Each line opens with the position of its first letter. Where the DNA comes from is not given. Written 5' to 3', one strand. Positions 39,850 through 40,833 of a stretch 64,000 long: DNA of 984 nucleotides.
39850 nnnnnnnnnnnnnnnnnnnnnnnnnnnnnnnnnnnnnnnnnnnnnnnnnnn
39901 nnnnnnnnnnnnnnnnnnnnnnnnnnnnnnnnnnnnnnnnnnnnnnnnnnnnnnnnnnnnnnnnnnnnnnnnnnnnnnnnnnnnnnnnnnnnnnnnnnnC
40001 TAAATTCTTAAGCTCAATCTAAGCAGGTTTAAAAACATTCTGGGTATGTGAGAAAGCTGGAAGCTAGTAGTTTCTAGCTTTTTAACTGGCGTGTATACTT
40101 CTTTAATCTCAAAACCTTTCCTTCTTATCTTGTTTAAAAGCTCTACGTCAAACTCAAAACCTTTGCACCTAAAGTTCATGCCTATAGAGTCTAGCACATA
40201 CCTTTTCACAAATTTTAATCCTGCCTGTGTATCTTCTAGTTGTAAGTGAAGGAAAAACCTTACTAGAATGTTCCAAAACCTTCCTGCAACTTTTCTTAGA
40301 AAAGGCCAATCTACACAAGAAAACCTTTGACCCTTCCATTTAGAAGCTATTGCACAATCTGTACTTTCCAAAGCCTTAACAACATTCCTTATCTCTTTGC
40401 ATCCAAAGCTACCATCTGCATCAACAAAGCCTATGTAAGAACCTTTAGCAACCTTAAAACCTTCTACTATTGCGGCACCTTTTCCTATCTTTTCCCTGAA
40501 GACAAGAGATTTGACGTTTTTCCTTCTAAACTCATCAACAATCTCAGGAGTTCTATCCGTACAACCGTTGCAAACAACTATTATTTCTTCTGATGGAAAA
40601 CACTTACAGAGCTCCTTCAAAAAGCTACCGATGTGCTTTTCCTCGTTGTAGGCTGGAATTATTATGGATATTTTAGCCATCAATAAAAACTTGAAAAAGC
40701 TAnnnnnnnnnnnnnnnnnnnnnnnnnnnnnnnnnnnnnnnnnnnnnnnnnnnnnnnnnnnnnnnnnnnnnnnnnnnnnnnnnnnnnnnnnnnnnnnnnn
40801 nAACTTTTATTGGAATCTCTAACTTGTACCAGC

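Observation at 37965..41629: YfhO-like GT-C membrane protein + GT2 + PEF-CTERM-type surface glycoprotein: a possible self-contained surface-protein glycosylation and sorting module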

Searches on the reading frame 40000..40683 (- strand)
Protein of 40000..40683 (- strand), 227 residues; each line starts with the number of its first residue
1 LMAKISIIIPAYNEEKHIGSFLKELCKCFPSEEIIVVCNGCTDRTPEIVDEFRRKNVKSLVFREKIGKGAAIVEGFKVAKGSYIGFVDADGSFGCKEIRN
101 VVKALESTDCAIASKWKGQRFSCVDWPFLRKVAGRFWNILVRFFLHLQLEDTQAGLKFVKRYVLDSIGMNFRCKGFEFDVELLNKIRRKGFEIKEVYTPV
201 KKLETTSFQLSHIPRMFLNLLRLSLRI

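Call 3: search_protein_families(library=pfam, proteins=[window:40000-40683:-], max_evalue=0.1)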
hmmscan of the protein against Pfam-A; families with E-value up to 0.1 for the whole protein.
window:40000-40683:- (227 aa): 5 families
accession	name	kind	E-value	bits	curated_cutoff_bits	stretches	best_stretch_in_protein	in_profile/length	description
PF00535.33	Glycos_transf_2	-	4.3e-23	82.5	23.3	1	6-165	1-165/168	Glycosyl transferase family 2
PF13641.12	Glyco_tranf_2_3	-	1.7e-11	45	27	1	5-194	3-202/230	Glycosyltransferase like family 2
PF10111.15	Glyco_tranf_2_2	-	2.2e-05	24.5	27.3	1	6-103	1-104/276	Glycosyltransferase like family 2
PF13704.12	Glyco_tranf_2_4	-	0.0015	19.5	27.5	1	13-90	2-81/98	Glycosyl transferase family 2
PF09488.16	Osmo_MPGsynth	-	0.0085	15.4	27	0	55-93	128-173/381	Mannosyl-3-phosphoglycerate synthase (osmo_MPGsynth)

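Call 4: search_protein_families(library=ncbifam, proteins=[window:40000-40683:-], max_evalue=1)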
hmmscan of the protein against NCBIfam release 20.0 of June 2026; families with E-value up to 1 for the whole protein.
window:40000-40683:- (227 aa): 22 families
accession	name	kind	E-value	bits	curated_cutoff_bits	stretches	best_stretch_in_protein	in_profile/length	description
TIGR04182.1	glyco_TIGR04182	equivalog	3.2e-16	59.6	325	1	5-200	2-190/293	S-layer glycoprotein N-glycosyltransferase AglJ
NF058614.1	PPMAGASynPpgS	equivalog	9.3e-16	57.9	370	1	6-204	3-198/226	polyprenyl-phospho-N-acetylgalactosaminyl synthase PpgS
TIGR04283.1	glyco_like_mftF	equivalog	2.4e-14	53.5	182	1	5-193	1-175/221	TIGR04283 family arsenosugar biosynthesis glycosyltransferase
NF007482.0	PRK10073.1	equivalog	4.3e-14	52.2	423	1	3-95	6-100/334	glycosyltransferase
TIGR03937.1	PgaC_IcaA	equivalog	7e-14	51.6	422.3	1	3-107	45-152/407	poly-beta-1,6-N-acetyl-D-glucosamine synthase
NF007986.1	PRK10714.1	equivalog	8.3e-11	41.4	529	1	2-195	5-198/316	undecaprenyl-phosphate 4-deoxy-4-formamido-L-arabinose transferase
NF047588.1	GlcsyltransPgfSStrep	equivalog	2.1e-10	40.3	500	1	4-167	2-167/308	glycosyltransferase PgfS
NF047683.1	TeichurnBiosyTuaG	equivalog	3.3e-10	40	400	1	4-112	7-118/252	teichuronic acid biosynthesis protein TuaG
NF038302.1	EPS_HpsE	equivalog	4.9e-10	38.9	300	1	4-91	2-97/307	hormogonium polysaccharide biosynthesis glycosyltransferase HpsE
NF041391.1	DPhHxTase_Halo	equivalog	1.6e-08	33.8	375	1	11-196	3-179/213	dolichyl-phosphate hexose transferase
NF010496.0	PRK13915.1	equivalog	2.2e-08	33.6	262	1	3-90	31-126/307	glucosyl-3-phosphoglycerate synthase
TIGR03111.1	glyc2_xrt_Gpos1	hypoth_equivalog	7.6e-08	31.6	363.95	1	3-109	49-160/439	TIGR03111 family XrtG-associated glycosyltransferase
TIGR03965.1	mycofact_glyco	equivalog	1.9e-07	30.3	280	1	3-93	74-167/467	mycofactocin biosynthesis glycosyltransferase MftF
NF041875.1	EPS_EpsD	equivalog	6.2e-06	25.8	370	1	5-90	1-89/325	exopolysaccharide biosynthesis glycosyltransferase EpsD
NF041865.1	EpsU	equivalog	2.6e-05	23.4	700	1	4-110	40-152/394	exopolysaccharide biosynthesis GT2 family glycosyltransferase EpsU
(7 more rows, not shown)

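Call 42: search_solved_structures(query=window:40000-40683:-, max_evalue=0.001, show_alignments=2)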
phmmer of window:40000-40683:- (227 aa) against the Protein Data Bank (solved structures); distinct sequences matched with E-value up to 0.001: 21.
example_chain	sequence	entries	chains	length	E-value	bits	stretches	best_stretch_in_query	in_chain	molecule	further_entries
5mlz_A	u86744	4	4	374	2.7e-13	53.2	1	3-185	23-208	Dolichol monophosphate mannose synthase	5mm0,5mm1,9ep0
2z87_A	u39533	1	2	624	1.4e-09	41.1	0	4-91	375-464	Chondroitin synthase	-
2z86_A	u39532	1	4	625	1.4e-09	41.1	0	4-91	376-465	Chondroitin synthase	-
5tze_C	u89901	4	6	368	2.5e-09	40.3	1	4-106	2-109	Glycosyl transferase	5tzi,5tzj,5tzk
3bcv_A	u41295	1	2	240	4.2e-09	39.5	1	2-92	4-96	Putative glycosyltransferase protein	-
5tz8_A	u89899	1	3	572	4.8e-09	39.3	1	4-106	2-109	Glycosyl transferase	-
5hea_A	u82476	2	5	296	1.8e-08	37.4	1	5-94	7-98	Putative glycosyltransferase (GalT1)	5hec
6p61_A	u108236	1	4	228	3e-08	36.8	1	4-93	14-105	Glycosyltransferase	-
9hwj_A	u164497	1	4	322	8.9e-08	35.2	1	3-193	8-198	Undecaprenyl-phosphate 4-deoxy-4-formamido-L-arabinose transferase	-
9bhc_C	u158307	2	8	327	1.4e-07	34.5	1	3-193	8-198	Undecaprenyl-phosphate 4-deoxy-4-formamido-L-arabinose transferase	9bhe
8vxh_A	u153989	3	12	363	1.9e-07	34.1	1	3-193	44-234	Undecaprenyl-phosphate 4-deoxy-4-formamido-L-arabinose transferase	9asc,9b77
9omj_A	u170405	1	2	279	9.5e-06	28.6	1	5-104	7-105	Glycosyltransferase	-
9omm_A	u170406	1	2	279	1e-05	28.5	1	5-104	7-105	Glycosyltransferase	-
9omh_A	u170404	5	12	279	1e-05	28.5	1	5-104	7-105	Glycosyltransferase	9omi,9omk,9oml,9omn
9jma_A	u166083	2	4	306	7.6e-05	25.6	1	5-102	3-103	GalNAc(5)-diNAcBac-PP-undecaprenol beta-1,3-glucosyltransferase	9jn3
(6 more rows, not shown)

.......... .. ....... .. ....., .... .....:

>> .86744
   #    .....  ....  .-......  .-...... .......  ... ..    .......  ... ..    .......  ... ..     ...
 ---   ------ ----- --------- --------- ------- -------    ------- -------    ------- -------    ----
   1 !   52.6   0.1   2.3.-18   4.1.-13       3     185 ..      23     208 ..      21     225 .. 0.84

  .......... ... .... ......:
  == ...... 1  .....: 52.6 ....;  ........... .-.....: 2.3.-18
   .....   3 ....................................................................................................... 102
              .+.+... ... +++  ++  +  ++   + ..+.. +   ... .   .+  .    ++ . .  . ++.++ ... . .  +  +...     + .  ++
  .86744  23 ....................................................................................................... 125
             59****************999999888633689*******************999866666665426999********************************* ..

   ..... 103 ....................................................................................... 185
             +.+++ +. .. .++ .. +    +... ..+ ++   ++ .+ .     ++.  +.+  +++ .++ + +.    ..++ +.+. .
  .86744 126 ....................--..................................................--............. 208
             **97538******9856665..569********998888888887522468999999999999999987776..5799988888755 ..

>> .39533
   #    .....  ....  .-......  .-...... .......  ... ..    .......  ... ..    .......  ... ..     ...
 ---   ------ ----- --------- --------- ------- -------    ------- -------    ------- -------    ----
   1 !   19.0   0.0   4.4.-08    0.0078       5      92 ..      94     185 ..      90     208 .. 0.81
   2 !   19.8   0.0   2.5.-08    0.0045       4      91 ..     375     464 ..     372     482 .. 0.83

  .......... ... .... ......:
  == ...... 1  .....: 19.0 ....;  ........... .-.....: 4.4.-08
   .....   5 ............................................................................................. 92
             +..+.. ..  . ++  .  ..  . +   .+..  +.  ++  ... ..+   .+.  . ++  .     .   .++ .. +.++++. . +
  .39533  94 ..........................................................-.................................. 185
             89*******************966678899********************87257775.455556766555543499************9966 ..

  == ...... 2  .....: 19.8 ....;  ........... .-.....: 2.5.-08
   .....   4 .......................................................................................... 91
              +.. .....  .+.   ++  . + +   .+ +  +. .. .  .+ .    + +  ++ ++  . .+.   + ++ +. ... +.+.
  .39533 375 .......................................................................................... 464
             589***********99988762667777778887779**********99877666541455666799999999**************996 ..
